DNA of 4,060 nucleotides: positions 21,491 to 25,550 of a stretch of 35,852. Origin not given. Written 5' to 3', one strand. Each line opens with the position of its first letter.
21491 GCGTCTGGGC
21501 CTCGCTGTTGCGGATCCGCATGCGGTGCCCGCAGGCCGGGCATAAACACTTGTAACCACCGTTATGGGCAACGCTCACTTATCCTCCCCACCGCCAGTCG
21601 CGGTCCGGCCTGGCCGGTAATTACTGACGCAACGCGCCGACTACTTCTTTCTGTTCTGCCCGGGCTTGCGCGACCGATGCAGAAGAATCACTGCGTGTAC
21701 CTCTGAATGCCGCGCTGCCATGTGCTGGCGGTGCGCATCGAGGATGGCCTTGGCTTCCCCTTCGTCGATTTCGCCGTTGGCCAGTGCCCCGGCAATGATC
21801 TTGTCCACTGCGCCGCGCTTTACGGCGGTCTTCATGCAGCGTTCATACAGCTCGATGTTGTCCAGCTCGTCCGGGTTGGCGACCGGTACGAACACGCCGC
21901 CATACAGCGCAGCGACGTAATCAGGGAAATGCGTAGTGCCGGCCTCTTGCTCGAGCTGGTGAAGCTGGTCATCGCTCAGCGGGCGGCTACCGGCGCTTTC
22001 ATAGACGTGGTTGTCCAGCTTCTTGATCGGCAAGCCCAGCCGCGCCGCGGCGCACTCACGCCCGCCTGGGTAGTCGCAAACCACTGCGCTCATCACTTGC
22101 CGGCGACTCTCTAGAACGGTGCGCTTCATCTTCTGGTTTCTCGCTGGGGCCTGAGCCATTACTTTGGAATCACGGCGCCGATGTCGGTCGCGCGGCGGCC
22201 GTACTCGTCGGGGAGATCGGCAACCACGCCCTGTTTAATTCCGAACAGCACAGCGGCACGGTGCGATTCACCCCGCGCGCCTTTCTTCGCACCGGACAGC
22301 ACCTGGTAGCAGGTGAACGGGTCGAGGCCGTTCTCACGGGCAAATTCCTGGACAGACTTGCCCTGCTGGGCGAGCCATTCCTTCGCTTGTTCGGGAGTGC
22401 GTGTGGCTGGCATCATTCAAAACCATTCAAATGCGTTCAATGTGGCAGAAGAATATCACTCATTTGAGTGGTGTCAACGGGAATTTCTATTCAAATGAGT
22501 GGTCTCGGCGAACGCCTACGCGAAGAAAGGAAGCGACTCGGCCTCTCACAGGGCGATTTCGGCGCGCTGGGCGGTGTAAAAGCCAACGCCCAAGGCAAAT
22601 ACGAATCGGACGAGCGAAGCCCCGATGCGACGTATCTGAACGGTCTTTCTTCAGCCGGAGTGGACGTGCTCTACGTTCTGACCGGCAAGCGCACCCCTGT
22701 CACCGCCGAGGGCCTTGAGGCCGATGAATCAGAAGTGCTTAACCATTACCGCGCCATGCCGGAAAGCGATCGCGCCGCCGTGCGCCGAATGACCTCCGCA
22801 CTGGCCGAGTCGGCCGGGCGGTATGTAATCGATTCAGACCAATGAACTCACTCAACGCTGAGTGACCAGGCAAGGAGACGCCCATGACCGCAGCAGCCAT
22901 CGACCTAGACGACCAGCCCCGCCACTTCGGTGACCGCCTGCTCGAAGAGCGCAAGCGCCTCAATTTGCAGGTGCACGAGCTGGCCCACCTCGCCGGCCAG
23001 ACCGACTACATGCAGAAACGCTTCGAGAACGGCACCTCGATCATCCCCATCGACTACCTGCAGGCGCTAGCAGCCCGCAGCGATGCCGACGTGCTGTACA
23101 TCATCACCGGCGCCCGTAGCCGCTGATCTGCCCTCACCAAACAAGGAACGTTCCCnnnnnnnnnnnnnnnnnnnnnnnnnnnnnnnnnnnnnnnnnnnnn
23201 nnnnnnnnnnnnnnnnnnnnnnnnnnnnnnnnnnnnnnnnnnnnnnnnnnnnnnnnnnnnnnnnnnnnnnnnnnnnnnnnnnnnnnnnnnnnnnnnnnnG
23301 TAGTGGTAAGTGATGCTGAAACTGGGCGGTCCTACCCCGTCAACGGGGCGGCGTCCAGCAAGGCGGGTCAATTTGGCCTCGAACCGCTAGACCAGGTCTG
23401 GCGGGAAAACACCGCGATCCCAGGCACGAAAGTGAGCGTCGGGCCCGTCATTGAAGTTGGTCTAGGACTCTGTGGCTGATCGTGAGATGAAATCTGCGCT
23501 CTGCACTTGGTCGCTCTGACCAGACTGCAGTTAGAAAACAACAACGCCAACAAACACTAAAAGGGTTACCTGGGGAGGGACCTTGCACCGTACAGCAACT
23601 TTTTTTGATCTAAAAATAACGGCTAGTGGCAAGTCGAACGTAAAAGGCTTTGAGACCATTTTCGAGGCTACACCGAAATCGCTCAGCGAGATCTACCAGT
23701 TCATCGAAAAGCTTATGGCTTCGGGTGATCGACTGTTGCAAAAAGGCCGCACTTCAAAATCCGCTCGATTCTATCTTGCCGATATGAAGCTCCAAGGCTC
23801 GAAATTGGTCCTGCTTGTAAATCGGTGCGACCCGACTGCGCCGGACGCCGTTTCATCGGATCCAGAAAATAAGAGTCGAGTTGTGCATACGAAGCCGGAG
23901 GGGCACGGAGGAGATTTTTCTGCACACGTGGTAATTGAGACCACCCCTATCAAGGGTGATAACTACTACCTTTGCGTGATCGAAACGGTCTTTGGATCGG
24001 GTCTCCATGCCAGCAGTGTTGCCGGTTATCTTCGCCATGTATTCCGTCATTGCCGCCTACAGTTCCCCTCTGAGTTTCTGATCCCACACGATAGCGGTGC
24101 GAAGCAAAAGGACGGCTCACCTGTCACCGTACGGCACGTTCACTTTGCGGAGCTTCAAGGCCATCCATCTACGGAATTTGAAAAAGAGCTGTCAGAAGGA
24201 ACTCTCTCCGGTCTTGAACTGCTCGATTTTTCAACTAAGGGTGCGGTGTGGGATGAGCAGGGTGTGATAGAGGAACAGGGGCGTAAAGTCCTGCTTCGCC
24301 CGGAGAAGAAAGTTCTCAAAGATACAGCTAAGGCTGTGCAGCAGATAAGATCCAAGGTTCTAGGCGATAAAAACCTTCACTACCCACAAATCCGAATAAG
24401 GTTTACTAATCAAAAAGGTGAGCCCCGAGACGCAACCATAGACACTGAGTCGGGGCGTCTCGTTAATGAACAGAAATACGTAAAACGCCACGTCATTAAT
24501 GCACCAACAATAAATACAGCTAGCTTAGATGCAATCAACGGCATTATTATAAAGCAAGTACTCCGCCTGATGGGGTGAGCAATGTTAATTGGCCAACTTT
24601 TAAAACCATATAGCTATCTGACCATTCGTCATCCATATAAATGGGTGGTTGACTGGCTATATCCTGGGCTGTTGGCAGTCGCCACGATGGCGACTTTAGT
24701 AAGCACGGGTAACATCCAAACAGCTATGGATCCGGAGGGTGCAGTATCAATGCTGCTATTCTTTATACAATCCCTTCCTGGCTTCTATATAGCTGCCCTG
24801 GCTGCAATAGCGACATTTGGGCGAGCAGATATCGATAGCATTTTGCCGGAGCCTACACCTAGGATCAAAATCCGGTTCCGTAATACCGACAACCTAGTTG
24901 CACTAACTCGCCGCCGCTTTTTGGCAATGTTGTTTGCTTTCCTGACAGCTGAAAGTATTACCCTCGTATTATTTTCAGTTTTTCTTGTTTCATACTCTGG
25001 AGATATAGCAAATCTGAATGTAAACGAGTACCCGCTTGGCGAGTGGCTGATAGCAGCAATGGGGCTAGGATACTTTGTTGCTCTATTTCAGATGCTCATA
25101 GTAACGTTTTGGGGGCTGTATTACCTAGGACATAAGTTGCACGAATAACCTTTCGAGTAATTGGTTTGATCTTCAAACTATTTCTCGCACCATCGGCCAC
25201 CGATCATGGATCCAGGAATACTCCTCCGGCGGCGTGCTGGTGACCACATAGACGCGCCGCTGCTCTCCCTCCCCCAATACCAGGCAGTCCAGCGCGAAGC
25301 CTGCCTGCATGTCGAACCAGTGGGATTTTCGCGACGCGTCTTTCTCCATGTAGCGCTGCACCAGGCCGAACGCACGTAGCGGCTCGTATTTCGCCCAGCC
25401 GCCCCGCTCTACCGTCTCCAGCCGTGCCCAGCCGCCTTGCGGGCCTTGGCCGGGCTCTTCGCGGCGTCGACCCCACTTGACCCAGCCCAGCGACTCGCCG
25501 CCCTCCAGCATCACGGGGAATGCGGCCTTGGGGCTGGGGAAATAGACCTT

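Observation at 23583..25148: Uncharacterised low-GC two-gene cassette downstream of cI: soluble 331-aa protein plus four-TM 188-aa protein (Rex-like architecture)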

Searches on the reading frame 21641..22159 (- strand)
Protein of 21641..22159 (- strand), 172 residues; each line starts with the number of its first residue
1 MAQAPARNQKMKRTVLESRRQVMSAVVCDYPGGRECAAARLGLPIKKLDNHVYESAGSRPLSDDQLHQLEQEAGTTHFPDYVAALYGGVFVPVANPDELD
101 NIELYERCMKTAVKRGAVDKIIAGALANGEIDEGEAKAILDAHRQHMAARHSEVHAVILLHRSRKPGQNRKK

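Call 16: search_protein_families(library=pfam, proteins=[window:21641-22159:-], max_evalue=0.01)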
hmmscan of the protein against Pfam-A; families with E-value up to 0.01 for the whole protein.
window:21641-22159:- (172 aa): 1 family
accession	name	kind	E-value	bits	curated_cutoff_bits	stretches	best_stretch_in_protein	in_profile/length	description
PF06892.16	Phage_CP76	-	1.6e-05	25.2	26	1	22-151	6-137/146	Phage regulatory protein CII (CP76)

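Call 17: search_protein_families(library=phrogs, proteins=[window:21641-22159:-], max_evalue=0.001)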
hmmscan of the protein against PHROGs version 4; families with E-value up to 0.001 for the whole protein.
window:21641-22159:- (172 aa): 4 families
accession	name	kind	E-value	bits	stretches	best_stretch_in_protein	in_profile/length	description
phrog_25436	-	unknown function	2.1e-42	144.6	1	5-97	5-97/100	-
phrog_101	-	transcription regulation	3.3e-42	145.5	1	6-167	9-168/203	CII-like transcriptional activator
phrog_24733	-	unknown function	2.9e-20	73.2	1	99-164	1-66/71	-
phrog_7487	-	unknown function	3.4e-06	28.1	1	69-147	3-81/122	-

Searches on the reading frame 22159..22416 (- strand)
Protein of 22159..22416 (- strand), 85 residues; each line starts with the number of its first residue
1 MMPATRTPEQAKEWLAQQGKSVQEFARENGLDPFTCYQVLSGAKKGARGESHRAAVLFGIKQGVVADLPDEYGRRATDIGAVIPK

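Call 16: search_protein_families(library=pfam, proteins=[window:22159-22416:-], max_evalue=0.01)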
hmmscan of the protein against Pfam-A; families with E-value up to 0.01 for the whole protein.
window:22159-22416:- (85 aa): 1 family
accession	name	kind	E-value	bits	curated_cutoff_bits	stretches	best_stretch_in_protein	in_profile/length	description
PF13518.12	HTH_28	-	0.0013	19.2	25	1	15-44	8-37/52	Helix-turn-helix domain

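Call 17: search_protein_families(library=phrogs, proteins=[window:22159-22416:-], max_evalue=0.001)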
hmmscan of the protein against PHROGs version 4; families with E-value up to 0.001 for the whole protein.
window:22159-22416:- (85 aa): 1 family
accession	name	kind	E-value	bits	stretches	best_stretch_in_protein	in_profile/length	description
phrog_925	-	DNA, RNA and nucleotide metabolism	1.3e-23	83.5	1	4-65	2-63/67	HTH DNA binding protein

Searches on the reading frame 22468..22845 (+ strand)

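Call 16: search_protein_families(library=pfam, proteins=[window:22468-22845:+], max_evalue=0.01)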
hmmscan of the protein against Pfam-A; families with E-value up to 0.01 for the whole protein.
window:22468-22845:+ (125 aa): 2 families
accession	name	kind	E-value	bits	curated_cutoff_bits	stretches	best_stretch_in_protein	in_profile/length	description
PF01381.28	HTH_3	-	2.3e-05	24.8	23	1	17-61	1-45/55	Helix-turn-helix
PF13560.12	HTH_31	-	3.6e-05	24.4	27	1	13-58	2-48/64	Helix-turn-helix domain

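Call 17: search_protein_families(library=phrogs, proteins=[window:22468-22845:+], max_evalue=0.001)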
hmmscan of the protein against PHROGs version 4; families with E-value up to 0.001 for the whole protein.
window:22468-22845:+ (125 aa): 8 families
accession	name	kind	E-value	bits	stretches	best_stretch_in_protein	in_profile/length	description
phrog_8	-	transcription regulation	3.6e-13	50.7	1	12-94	161-245/346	transcriptional regulator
phrog_17822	-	unknown function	7.2e-09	36.3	1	8-81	3-76/267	-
phrog_4836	-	transcription regulation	1.4e-07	32.3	1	8-81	71-145/194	CII-like regulator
phrog_4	-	transcription regulation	2.6e-07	31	1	10-79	134-200/400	transcriptional repressor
phrog_2328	-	transcription regulation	9.5e-07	29.7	1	9-78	12-82/128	transcriptional repressor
phrog_3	-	transcription regulation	1.1e-05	26.4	1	7-88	83-166/430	transcriptional repressor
phrog_2104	-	unknown function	3.9e-05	24.8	1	15-60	42-87/103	-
phrog_5823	-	transcription regulation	0.00059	20.1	1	12-97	6-91/404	transcriptional regulator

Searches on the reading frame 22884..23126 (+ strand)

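Call 16: search_protein_families(library=pfam, proteins=[window:22884-23126:+], max_evalue=0.01)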
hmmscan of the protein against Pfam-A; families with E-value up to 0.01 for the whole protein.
window:22884-23126:+ (80 aa): 1 family
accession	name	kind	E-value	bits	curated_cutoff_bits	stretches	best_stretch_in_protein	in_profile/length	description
PF01381.28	HTH_3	-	0.0062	17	23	0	21-64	3-46/55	Helix-turn-helix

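Call 17: search_protein_families(library=phrogs, proteins=[window:22884-23126:+], max_evalue=0.001)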
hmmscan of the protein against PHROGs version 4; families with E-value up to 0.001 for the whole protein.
window:22884-23126:+ (80 aa): 3 families
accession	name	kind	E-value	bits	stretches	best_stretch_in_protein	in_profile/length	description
phrog_4836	-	transcription regulation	5e-07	30.5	1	9-79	70-140/194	CII-like regulator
phrog_8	-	transcription regulation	9e-06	26.3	1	13-78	160-220/346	transcriptional regulator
phrog_17822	-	unknown function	6.2e-05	23.4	1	16-79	9-71/267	-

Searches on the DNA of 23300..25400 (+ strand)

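Call 9: search_dna_similar(query=window:23300-25400:+, collection=phages, mode=near)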
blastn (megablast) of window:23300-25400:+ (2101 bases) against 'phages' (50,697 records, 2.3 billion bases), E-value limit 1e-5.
No match.

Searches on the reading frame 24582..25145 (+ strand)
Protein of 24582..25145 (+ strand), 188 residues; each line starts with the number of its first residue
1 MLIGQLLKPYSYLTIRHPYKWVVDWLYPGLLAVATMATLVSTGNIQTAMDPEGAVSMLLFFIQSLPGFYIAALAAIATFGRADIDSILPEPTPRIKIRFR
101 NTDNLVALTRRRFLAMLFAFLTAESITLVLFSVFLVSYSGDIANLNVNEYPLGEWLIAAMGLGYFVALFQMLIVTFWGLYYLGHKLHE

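Call 3: search_protein_families(library=pfam, proteins=[window:24582-25145:+], max_evalue=1)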
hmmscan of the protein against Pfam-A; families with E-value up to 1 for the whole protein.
window:24582-25145:+ (188 aa): 0 families

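Call 4: search_protein_families(library=padloc, proteins=[window:24582-25145:+], max_evalue=1)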
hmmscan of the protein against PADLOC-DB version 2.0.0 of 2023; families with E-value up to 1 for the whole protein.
window:24582-25145:+ (188 aa): 1 family
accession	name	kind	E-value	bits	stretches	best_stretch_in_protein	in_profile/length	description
PDLC04699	PDC-M53B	-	3.1e-70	233.9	1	1-188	1-186/188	-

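Call 5: search_protein_families(library=phrogs, proteins=[window:24582-25145:+], max_evalue=1)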
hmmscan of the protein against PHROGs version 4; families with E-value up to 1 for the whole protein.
window:24582-25145:+ (188 aa): 1 family
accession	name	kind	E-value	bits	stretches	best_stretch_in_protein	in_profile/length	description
phrog_8257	-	unknown function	2e-36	126.7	1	3-187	5-189/192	-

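Call 6: search_protein_families(library=ncbifam, proteins=[window:24582-25145:+], max_evalue=1)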
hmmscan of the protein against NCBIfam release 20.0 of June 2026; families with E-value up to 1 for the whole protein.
window:24582-25145:+ (188 aa): 0 families

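Call 19: find_homologous_proteins(query=window:24582-25145:+)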
Query window:24582-25145:+ (188 aa): 525 proteins with E <= 0.001 among 1440 candidates; the best 120 are listed.
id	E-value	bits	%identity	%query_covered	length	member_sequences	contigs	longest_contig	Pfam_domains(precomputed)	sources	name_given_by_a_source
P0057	8.3e-118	409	100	100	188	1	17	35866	-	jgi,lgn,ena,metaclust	metaclust:\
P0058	6.0e-70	253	61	100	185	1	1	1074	-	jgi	-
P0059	3.5e-69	251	62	100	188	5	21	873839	-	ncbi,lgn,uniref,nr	ncbi:TPA: hypothetical protein NIH23_000208 [Pseudomonas aeruginosa]|uniref:hypothetical protein n=1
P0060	1.4e-68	249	62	100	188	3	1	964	-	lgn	-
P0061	5.2e-68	247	60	100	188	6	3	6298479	-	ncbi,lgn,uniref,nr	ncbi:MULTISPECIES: hypothetical protein [Pseudomonadaceae]|uniref:hypothetical protein n=1 Tax=Pseud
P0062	8.3e-68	246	62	100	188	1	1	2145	-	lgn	-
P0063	8.5e-68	246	62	96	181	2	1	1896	-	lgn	-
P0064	9.3e-68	246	61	100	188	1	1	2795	-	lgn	-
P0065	1.4e-67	245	60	100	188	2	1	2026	-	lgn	-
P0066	2.9e-67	244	61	100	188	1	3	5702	-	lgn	-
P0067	3.1e-67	244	65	100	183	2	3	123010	-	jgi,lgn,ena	jgi:hypothetical protein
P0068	7.2e-67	243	59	100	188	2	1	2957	-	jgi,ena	-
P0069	4.0e-66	241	58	100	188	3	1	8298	-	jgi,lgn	jgi:hypothetical protein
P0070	4.7e-66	240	58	100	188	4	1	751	-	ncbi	ncbi:hypothetical protein D3C84_824520 [compost metagenome]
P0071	7.4e-66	240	62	100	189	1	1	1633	-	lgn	-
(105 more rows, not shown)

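Call 65: search_protein_families(library=pfam, alignment_id=A3, max_evalue=0.1)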
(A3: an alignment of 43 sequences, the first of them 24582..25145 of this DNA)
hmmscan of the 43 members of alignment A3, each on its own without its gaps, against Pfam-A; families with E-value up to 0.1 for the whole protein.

A. member 1, window:24582-25145:+ (188 aa): 0 families

B. families by the number of members that match (of 43 scanned): 5 families
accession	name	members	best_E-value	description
PF05915.17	TMEM_230_134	5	0.0029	Transmembrane proteins 230/134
PF11026.13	DUF2721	2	0.014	Protein of unknown function (DUF2721)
PF08122.17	NDUF_B12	1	0.015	NADH-ubiquinone oxidoreductase B12 subunit family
PF17552.7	DUF5464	1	0.05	Family of unknown function (DUF5464)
PF15873.10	DUF4730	1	0.075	Domain of unknown function (DUF4730)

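Call 67: search_solved_structures(query=A3, max_evalue=10)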
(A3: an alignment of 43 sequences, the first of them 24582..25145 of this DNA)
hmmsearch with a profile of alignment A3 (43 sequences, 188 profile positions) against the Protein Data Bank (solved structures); distinct sequences matched with E-value up to 10: 1.
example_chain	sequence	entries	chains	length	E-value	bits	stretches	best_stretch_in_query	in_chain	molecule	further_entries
8t6r_A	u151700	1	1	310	2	11.4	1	62-94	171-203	Major membrane protein I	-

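Call 73: predict_structure(alignment_id=A3)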
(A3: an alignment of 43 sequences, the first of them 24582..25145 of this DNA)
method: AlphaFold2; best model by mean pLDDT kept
length: 188 residues; sequences in the alignment: 43
mean_pLDDT: 87.5   pTM: 0.83
mean pLDDT of the five models: 87.5, 87.3, 87.0, 86.0, 85.8
residues with pLDDT >= 90: 97; 70-90: 76; 50-70: 14; < 50: 1
segments of 3 or more residues with pLDDT < 50: none
pLDDT, mean of each block of 10 residues (from residue 1): 89 90 96 94 83 91 95 84 67 76 81 92 97 94 86 90 97 93 66
secondary structure, 60 per line:
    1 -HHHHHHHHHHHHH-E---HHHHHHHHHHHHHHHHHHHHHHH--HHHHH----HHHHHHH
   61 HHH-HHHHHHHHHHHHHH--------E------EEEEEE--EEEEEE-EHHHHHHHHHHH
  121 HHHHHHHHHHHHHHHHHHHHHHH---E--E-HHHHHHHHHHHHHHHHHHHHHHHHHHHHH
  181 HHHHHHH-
elements in order: H2-14 H20-42 H45-49 H54-63 H65-78 E94-99 E102-107 H110-143 H152-187

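Call 76: fold_search(model_id=the predicted structure, library=pdb)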
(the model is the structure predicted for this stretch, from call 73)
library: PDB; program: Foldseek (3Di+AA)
matches with E <= 10: 164; with E <= 0.001: 0
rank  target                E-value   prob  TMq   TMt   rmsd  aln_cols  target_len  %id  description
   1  7w5z_C3               4.2e-02  0.95  0.39  0.16  14.3       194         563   12  Cryo-EM structure of Tetrahymena thermophila mitochondrial complex IV, composite dimer model (released 2022-04-06)
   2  8b6h_DC               1.3e-01  0.89  0.39  0.15  13.8       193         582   13  Cryo-EM structure of cytochrome c oxidase dimer (complex IV) from respiratory supercomplex of Tetrahymena thermophila (released 2023-03-29)
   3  9i7m_A                3.7e-01  0.07  0.15  0.08  19.5       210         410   16  EAAT1 thermostabilized mutant in Complex with L-Asp, Metal Ions, and the allosteric inhibitor UCPH101 in Salipro (released 2026-02-18)
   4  8oui_C                5.9e-01  0.04  0.12  0.07  20.0       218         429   15  Complex of ASCT2 with Suppressyn (released 2024-05-01)
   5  5l0g_C                8.1e-01  0.30  0.31  0.34   9.8       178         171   11  Human metavinculin MVt Q971R, R975D, T978R mutant (residues 959-1134) in complex with PIP2 (released 2016-08-31)
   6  5l0c_B                8.1e-01  0.30  0.31  0.32   9.6       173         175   10  Human metavinculin (residues 959-1134) in complex with PIP2 (released 2016-08-31)
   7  5l0g_B                9.5e-01  0.30  0.32  0.34   9.7       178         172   10  Human metavinculin MVt Q971R, R975D, T978R mutant (residues 959-1134) in complex with PIP2 (released 2016-08-31)
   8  5l0d_D                1.1e+00  0.33  0.33  0.37   9.7       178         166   11  Human Metavinculin(residues 959-1130) in complex with PIP2 (released 2016-08-31)
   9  3h2u_A                1.1e+00  0.25  0.31  0.32  10.3       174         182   11  Human raver1 RRM1, RRM2, and RRM3 domains in complex with human vinculin tail domain Vt (released 2009-07-28)
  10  5l0h                  1.2e+00  0.23  0.31  0.33   9.8       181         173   10  Human metavinculin MVt cardiomyopathy-associated mutant R975W (residues 959-1134) in complex with PIP2 (released 2016-08-31)
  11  5l0d_A                1.2e+00  0.28  0.33  0.36   9.8       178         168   11  Human Metavinculin(residues 959-1130) in complex with PIP2 (released 2016-08-31)
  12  9bia_C                1.5e+00  0.92  0.42  0.70   3.9       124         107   11  Cryo-EM structure of NINJ1 K45Q bound to Nb538 (released 2024-10-16)
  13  5l0d_B                1.5e+00  0.25  0.33  0.36   9.7       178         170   12  Human Metavinculin(residues 959-1130) in complex with PIP2 (released 2016-08-31)
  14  9qwo_A                1.5e+00  0.21  0.32  0.34  10.6       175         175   10  Vinculin tail bound to paxillin LD2 (released 2025-04-23)
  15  5l0g_D                1.7e+00  0.16  0.30  0.33   9.1       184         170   10  Human metavinculin MVt Q971R, R975D, T978R mutant (residues 959-1134) in complex with PIP2 (released 2016-08-31)
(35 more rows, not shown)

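Call 95: search_dna_similar(query=window:24582-25145:+, collection=phages, mode=protein, max_rows=30, max_evalue=0.001)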
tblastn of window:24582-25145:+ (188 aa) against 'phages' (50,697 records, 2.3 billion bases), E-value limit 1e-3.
Records with a match: 6; places in all: 6; records where one place covers at least 80% of the query: 5.
Best place of each record, by identity: <60% 6.
By first word of the organism name: Vibrio 2; Shigella 2; Salmonella 1; Moraxella 1.
By host as written in the record: - 2; Vibrio cyclitrophicus 10N.286.54.C7 1; Vibrio cyclitrophicus 10N.286.52.C10 1; Salmonella sp. 1; Moraxella catarrhalis 1.
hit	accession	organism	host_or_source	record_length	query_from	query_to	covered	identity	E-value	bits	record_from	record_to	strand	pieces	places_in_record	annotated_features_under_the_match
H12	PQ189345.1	Vibrio phage 10N.286.54.C7_PE001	Vibrio cyclitrophicus 10N.286.54.C7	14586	5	187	97%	39.2%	1e-30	122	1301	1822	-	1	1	hypothetical protein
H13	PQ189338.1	Vibrio phage 10N.286.52.C10_PE001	Vibrio cyclitrophicus 10N.286.52.C10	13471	1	187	99%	38.3%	6e-24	103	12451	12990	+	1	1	hypothetical protein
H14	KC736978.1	Shigella phage SfII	Shigella flexneri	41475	4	187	98%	36.8%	6e-22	98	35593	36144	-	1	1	hypothetical protein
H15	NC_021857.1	Shigella phage SfII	Shigella flexneri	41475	4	187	98%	36.8%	6e-22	98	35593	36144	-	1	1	hypothetical protein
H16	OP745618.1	Salmonella phage F1055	Salmonella sp.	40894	5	188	98%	29.9%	2e-13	73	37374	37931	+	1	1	hypothetical protein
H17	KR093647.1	Moraxella phage Mcat23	Moraxella catarrhalis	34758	2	139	73%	32.2%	2e-7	56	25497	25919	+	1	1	hypothetical protein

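Call 97: get_annotated_region(hit=H15, flank=3500)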
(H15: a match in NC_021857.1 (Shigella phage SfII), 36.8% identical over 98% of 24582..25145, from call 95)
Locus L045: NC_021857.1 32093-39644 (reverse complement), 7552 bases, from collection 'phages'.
description: Shigella phage SfII, complete genome.
organism: Shigella phage SfII (NCBI taxid 66284)
taxonomy: Viruses; Duplodnaviria; Heunggongvirae; Uroviricota; Caudoviricetes
host: -; source: Shigella flexneri; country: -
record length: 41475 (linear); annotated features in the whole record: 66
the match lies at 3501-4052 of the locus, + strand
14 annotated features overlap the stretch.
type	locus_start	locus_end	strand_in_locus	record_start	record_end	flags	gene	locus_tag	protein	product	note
CDS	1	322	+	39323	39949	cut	-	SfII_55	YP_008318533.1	IS3 family transposase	IS911 ORF B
regulatory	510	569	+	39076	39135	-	-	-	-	terminator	putative rho-independent terminator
CDS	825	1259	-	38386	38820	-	RZ1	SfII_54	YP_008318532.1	Rz-like spanin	RZ1 protein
CDS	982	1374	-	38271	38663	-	RZ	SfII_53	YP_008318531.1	Rz-like spanin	RZ protein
CDS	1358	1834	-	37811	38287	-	R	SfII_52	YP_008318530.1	endolysin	-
CDS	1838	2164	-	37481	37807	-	S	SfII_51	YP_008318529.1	holin/anti-holin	-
CDS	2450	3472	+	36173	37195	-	-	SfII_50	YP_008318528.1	hypothetical protein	-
CDS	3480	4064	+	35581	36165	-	-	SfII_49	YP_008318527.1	hypothetical protein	-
CDS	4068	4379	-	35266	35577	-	Q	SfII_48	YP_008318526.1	anti-termination protein Q-like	-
CDS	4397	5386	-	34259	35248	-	-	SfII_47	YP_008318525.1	HNH endonuclease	-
CDS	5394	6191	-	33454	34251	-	-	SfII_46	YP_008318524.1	transcriptional regulator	-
CDS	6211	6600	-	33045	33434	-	-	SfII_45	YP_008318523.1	RusA family crossover junction endodeoxyribonuclease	-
CDS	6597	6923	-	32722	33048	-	-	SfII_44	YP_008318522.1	transcriptional repressor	-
CDS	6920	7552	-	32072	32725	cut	dam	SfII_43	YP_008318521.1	phosphoadenosine phosphosulfate reductase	-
